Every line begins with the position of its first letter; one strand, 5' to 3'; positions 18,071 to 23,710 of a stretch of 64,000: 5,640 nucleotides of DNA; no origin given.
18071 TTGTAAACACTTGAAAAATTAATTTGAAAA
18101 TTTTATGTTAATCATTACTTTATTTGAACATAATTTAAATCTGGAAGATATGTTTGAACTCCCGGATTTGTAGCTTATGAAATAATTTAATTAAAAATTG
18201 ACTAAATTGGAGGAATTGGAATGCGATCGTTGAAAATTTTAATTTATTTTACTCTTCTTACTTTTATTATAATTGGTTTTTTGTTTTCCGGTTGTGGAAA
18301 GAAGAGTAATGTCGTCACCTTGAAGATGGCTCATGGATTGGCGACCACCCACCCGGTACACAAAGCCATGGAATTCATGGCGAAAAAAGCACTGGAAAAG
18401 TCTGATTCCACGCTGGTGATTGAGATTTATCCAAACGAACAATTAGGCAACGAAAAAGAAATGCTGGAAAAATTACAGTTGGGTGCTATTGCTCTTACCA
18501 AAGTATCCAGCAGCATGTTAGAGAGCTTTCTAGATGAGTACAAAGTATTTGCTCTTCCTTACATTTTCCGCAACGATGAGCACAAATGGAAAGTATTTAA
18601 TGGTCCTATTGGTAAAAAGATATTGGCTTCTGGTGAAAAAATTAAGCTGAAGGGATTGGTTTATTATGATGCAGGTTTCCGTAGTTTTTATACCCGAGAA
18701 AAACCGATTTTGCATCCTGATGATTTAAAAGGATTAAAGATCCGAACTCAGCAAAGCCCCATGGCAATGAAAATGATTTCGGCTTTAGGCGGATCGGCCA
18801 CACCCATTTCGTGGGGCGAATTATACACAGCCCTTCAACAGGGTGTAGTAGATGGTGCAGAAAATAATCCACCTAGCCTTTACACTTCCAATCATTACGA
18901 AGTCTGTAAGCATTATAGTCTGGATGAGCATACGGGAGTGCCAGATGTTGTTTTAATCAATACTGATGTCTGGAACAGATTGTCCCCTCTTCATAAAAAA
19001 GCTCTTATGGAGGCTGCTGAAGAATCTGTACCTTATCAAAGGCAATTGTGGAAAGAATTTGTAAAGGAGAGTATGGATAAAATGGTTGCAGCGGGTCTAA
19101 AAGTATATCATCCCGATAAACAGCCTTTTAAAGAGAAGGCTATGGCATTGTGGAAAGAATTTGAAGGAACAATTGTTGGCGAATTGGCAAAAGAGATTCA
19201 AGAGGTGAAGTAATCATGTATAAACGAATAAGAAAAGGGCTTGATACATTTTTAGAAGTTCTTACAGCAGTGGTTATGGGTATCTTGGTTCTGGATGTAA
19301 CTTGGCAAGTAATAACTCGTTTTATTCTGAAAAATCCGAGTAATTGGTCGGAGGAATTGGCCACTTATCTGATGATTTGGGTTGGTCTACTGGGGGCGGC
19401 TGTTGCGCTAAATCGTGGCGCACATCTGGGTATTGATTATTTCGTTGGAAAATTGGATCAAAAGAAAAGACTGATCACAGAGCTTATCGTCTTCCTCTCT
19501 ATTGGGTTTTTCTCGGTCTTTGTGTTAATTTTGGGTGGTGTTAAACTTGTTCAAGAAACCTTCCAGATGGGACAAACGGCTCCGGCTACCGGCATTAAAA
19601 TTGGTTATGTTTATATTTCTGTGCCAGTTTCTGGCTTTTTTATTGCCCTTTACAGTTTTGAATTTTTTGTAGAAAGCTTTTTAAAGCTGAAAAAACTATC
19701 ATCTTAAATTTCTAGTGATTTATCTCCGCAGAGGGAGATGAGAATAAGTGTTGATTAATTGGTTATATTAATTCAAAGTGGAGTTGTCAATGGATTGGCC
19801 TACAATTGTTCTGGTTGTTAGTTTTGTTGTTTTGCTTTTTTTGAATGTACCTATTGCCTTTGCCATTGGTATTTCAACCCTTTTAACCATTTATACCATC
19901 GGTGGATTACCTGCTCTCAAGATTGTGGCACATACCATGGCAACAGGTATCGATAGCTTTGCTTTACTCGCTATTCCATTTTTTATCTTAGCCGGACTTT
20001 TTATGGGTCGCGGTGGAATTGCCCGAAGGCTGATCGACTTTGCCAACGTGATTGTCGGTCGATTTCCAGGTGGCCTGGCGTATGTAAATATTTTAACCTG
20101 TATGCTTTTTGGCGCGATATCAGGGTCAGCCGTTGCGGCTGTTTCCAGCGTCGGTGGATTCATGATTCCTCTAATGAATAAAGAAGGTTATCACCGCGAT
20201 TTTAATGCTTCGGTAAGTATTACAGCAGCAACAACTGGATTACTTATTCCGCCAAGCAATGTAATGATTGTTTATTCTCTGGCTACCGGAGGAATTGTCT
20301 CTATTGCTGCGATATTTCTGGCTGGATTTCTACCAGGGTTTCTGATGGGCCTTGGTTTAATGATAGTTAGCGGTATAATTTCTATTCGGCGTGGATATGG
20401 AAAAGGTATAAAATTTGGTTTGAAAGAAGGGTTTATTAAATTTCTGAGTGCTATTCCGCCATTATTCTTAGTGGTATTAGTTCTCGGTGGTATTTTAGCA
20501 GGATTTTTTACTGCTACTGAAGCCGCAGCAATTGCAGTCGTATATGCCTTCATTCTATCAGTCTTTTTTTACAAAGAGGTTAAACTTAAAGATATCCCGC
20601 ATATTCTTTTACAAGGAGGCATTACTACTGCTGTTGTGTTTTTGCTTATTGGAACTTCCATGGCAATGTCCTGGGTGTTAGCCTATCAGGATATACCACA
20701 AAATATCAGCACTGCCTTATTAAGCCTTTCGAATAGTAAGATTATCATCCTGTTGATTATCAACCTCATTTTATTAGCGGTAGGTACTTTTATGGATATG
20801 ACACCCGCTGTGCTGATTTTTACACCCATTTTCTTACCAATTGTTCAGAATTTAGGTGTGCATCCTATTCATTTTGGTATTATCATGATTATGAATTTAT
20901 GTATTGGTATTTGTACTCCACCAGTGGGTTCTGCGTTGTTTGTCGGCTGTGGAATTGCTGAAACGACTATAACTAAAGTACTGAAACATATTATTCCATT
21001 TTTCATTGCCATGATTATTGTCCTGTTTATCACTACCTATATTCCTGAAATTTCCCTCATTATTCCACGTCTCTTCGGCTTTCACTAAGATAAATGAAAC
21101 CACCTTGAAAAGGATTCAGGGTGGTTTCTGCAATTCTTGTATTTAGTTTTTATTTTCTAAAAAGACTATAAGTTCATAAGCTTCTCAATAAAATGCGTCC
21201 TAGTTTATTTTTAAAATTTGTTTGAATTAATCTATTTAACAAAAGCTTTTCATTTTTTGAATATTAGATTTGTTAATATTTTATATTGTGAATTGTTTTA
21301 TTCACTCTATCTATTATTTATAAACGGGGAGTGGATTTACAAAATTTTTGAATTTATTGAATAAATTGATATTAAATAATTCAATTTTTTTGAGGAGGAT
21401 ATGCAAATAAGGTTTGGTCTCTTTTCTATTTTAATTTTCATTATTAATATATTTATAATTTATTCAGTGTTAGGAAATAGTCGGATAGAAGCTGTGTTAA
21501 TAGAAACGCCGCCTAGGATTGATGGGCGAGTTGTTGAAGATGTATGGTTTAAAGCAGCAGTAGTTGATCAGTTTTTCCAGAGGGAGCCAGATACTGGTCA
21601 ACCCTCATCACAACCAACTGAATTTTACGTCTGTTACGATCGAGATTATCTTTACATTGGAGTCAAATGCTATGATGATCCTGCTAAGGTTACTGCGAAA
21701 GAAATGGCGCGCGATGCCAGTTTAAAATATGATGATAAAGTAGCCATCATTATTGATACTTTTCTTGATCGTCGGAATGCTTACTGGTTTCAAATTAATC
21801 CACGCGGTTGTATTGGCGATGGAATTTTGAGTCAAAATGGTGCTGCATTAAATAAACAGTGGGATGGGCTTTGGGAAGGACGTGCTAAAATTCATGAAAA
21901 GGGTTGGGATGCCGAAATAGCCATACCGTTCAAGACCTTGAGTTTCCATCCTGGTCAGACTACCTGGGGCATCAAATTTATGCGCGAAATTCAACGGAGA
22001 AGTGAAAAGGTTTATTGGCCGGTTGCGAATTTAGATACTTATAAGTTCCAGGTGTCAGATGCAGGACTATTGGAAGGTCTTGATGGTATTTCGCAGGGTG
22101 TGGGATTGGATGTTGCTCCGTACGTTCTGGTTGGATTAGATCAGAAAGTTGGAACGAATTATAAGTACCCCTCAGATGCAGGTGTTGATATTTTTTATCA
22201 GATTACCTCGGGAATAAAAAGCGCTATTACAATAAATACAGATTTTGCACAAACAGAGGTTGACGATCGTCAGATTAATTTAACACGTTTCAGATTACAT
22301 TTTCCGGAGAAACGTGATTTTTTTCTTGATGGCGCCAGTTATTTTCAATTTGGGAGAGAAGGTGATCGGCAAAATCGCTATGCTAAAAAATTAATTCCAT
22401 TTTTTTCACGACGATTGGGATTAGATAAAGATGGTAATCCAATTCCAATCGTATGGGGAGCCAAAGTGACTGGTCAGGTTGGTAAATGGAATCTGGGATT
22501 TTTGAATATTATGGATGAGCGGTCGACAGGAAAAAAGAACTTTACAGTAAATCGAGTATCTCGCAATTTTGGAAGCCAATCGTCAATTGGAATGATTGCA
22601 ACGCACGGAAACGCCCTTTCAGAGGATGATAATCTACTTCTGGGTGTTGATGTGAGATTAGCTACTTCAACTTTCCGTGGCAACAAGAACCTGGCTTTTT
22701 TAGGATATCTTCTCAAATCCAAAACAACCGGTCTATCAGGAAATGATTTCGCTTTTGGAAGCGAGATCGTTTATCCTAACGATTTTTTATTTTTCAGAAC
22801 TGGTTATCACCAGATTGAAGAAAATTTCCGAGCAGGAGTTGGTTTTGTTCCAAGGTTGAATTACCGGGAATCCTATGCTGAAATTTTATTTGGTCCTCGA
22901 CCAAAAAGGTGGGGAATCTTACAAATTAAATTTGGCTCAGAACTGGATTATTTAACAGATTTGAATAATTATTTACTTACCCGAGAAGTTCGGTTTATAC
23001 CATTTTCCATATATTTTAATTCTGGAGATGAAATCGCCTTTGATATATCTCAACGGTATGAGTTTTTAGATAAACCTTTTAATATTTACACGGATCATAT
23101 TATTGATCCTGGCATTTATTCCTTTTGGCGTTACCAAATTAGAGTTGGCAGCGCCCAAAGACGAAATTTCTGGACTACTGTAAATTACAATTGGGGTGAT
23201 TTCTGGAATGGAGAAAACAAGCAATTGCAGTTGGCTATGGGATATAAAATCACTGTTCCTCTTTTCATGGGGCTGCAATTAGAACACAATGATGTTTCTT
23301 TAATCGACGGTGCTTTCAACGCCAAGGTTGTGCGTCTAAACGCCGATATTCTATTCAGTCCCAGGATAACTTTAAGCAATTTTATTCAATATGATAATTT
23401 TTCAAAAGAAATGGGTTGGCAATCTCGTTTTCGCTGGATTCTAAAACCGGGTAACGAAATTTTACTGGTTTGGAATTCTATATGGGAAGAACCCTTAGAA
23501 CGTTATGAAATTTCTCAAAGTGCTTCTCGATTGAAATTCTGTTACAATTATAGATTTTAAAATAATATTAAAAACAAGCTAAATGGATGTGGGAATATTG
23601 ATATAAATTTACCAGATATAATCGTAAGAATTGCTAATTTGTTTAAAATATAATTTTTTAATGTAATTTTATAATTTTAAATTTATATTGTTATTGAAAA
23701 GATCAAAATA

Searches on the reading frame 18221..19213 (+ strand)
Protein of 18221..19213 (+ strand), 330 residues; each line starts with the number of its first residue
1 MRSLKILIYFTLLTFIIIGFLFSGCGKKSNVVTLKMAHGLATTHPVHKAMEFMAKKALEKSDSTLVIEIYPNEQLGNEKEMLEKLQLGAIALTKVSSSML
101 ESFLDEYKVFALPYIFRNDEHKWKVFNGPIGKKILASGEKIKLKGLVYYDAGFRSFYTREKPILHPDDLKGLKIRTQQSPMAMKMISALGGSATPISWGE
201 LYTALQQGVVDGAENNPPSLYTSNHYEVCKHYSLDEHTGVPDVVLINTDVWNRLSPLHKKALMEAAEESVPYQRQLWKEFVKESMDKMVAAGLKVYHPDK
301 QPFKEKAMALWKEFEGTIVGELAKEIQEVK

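Call 3: search_protein_families(library=pfam, proteins=[window:18221-19213:+])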
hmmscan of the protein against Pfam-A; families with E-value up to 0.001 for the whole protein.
window:18221-19213:+ (330 aa): 1 family
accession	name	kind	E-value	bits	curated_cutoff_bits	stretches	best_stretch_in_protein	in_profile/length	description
PF03480.18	DctP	-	4.7e-86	289.1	23.4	1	36-315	1-284/286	Bacterial extracellular solute-binding protein, family 7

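Call 4: search_protein_families(library=ncbifam, proteins=[window:18221-19213:+])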
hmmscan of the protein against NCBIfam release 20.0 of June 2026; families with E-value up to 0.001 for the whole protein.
window:18221-19213:+ (330 aa): 2 families
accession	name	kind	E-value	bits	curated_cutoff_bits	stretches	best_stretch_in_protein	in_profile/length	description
TIGR00787.1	dctP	subfamily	2.5e-75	253.2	175.05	1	37-288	2-253/257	DctP family TRAP transporter solute-binding subunit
NF037995.1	TRAP_S1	subfamily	4.9e-73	245.8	50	1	35-301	1-266/271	TRAP transporter substrate-binding protein DctP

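Call 24: search_solved_structures(query=window:18221-19213:+, max_evalue=1e-20)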
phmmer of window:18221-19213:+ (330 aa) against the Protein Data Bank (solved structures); distinct sequences matched with E-value up to 1e-20: 72 (the best 60 are shown).
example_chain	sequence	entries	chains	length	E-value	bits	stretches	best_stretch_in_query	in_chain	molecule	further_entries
4x8r_A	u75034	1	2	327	1.4e-73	251.1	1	32-329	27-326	TRAP dicarboxylate transporter, DctP subunit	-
4n8y_A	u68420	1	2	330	3.2e-67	230.2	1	42-330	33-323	Putative TRAP-type C4-dicarboxylate transport system, binding periplasmic protein (DctP su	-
4n91_A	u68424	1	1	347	1.3e-63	218.4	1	11-313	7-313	TRAP dicarboxylate transporter, DctP subunit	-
4ovr_A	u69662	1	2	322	4e-61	210.2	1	42-314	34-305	TRAP dicarboxylate transporter, DctP subunit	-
4xfe_A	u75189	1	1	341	3.1e-58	200.6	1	14-328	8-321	TRAP dicarboxylate transporter subunit DctP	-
4p1l_A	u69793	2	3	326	5.5e-55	190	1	43-314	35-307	TRAP dicarboxylate transporter, DctP subunit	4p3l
4mhf_A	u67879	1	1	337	5.9e-54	186.6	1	41-328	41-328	TRAP dicarboxylate transporter, DctP subunit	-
4mij_A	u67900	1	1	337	5.9e-54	186.6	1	41-328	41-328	TRAP dicarboxylate transporter, DctP subunit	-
4x04_A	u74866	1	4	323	2.2e-52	181.5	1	43-305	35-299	solute binding protein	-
4ng7_A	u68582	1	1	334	2.2e-52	181.5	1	43-305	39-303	TRAP periplasmic solute binding protein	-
4n15_A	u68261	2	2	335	8.6e-52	179.5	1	33-326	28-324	TRAP dicarboxylate transporter, DctP subunit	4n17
4ln5_A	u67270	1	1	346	9.7e-52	179.3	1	33-326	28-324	TRAP dicarboxylate transporter, DctP subunit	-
4ovq_A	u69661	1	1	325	1.3e-50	175.7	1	45-309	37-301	TRAP dicarboxylate ABC transporter, substrate-binding protein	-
8t9t_A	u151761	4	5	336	8.3e-49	169.7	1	28-329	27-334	Isethionate-binding periplasmic protein DctP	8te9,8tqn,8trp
4p47_A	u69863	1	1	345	4.8e-47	163.9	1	30-297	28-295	TRAP dicarboxylate transporter, DctP subunit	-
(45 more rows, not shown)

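Call 66: search_solved_structures(query=window:18221-19213:+, max_evalue=1e-60, show_alignments=1)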
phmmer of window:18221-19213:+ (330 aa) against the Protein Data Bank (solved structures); distinct sequences matched with E-value up to 1e-60: 4.
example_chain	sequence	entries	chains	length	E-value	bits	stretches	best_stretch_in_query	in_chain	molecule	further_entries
4x8r_A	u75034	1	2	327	1.4e-73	251.1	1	32-329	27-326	TRAP dicarboxylate transporter, DctP subunit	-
4n8y_A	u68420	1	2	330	3.2e-67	230.2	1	42-330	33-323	Putative TRAP-type C4-dicarboxylate transport system, binding periplasmic protein (DctP su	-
4n91_A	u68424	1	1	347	1.3e-63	218.4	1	11-313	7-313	TRAP dicarboxylate transporter, DctP subunit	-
4ovr_A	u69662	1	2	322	4e-61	210.2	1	42-314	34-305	TRAP dicarboxylate transporter, DctP subunit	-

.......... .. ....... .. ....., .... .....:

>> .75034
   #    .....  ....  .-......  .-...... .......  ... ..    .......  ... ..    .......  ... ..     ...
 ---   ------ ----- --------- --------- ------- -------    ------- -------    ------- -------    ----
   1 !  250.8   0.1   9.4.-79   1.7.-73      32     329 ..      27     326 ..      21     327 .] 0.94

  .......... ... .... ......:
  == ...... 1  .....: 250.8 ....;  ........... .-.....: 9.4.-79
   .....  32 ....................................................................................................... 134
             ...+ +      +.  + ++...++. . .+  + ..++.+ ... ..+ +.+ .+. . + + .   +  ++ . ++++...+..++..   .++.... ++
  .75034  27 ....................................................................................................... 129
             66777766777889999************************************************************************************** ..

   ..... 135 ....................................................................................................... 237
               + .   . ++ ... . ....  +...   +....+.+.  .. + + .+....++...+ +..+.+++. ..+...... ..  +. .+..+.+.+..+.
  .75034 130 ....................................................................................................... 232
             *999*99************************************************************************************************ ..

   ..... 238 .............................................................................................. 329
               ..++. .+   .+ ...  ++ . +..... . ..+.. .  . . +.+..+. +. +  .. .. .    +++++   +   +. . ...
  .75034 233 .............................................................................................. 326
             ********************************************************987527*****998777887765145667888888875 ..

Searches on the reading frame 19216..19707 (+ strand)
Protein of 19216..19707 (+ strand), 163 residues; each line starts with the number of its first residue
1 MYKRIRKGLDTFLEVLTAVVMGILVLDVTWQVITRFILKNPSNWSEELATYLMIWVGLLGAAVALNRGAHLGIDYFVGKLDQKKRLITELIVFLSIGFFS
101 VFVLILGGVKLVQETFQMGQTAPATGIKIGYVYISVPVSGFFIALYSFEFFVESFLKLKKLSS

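Call 3: search_protein_families(library=pfam, proteins=[window:19216-19707:+])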
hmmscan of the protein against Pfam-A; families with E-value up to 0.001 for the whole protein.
window:19216-19707:+ (163 aa): 1 family
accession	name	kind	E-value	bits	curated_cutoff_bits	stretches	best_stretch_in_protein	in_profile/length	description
PF04290.18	DctQ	-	1.4e-30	106.3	28.3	1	25-155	2-130/132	Tripartite ATP-independent periplasmic transporters, DctQ component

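Call 4: search_protein_families(library=ncbifam, proteins=[window:19216-19707:+])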
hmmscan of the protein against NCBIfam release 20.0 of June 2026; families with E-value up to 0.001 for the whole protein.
window:19216-19707:+ (163 aa): 1 family
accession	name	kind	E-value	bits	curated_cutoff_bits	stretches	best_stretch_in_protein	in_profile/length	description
NF007374.1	PRK09877.1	equivalog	3.5e-10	40.5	260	1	12-148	4-137/157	2,3-diketo-L-gulonate TRAP transporter small permease YiaM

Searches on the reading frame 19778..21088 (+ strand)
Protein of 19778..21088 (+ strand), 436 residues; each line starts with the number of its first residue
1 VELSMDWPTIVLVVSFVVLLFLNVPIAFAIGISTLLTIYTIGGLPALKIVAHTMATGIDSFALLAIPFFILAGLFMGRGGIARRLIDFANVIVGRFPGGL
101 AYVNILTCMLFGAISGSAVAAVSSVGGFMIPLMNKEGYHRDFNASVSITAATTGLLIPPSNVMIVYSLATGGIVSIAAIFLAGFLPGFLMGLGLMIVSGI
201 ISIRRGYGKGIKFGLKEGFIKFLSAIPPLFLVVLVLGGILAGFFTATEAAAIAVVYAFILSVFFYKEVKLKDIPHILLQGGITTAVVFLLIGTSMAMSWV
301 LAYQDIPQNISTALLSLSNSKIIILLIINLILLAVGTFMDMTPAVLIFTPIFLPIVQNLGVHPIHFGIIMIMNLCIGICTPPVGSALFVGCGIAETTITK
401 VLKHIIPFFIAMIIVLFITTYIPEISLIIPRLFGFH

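Call 3: search_protein_families(library=pfam, proteins=[window:19778-21088:+])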
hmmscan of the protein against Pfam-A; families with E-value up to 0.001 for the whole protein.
window:19778-21088:+ (436 aa): 1 family
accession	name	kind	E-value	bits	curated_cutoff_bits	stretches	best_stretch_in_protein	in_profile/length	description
PF06808.19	DctM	-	3.1e-125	418.7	23.8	1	13-425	1-413/413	Tripartite ATP-independent periplasmic transporter, DctM component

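Call 4: search_protein_families(library=ncbifam, proteins=[window:19778-21088:+])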
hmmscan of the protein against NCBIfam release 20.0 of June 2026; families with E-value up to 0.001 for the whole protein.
window:19778-21088:+ (436 aa): 3 families
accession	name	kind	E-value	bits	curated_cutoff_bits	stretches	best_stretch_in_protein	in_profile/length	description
TIGR00786.1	dctM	subfamily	5.7e-129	430.4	268.45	1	24-430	2-405/405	TRAP transporter large permease subunit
NF011634.1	PRK15060.1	equivalog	2.4e-76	257.5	800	1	11-426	5-417/425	2,3-diketo-L-gulonate TRAP transporter large permease YiaN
TIGR02123.1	TRAP_fused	subfamily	4.8e-28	98.2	320.65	1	65-428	170-537/615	TRAP transporter fused permease subunit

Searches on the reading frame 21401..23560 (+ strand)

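Call 3: search_protein_families(library=pfam, proteins=[window:21401-23560:+])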
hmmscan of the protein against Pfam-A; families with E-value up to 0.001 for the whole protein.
window:21401-23560:+ (719 aa): 2 families
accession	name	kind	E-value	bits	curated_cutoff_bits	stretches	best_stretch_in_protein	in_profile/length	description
PF19313.5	DUF5916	-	2.5e-10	40.2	22.6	1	236-318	5-86/572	Domain of unknown function (DUF5916)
PF06452.16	CBM9_1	-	8.2e-05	23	23.4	1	40-193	1-146/185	Carbohydrate family 9 binding domain-like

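Call 4: search_protein_families(library=ncbifam, proteins=[window:21401-23560:+])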
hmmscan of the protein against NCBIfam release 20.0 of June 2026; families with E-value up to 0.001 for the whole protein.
window:21401-23560:+ (719 aa): 0 families
